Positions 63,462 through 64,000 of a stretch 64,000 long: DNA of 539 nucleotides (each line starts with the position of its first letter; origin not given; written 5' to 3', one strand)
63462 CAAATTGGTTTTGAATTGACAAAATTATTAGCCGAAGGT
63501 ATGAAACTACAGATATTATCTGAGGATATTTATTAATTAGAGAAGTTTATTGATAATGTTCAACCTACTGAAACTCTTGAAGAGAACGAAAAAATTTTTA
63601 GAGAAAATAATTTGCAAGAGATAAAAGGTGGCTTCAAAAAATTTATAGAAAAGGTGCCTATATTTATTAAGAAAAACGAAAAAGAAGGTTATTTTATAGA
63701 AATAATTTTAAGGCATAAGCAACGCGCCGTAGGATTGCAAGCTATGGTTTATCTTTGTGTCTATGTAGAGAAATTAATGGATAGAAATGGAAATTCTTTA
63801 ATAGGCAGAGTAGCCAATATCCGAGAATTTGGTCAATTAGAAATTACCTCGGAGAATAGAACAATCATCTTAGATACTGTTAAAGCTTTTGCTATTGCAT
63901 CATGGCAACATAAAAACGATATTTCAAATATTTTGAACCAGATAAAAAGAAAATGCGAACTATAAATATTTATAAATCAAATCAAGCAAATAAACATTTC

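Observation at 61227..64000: Compact, tightly coupled RM-like operon next to the ATP synthase genes, running off the window edge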

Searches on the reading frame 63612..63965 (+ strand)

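Call 4: search_protein_families(library=pfam, proteins=[window:63612-63965:+], max_evalue=1)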
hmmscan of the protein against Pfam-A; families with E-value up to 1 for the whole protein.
window:63612-63965:+ (117 aa): 1 family
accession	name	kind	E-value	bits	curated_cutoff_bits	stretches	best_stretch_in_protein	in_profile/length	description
PF09522.15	RE_R_Pab1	-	7.7e-18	65.2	25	1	14-111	24-119/119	R.Pab1 restriction endonuclease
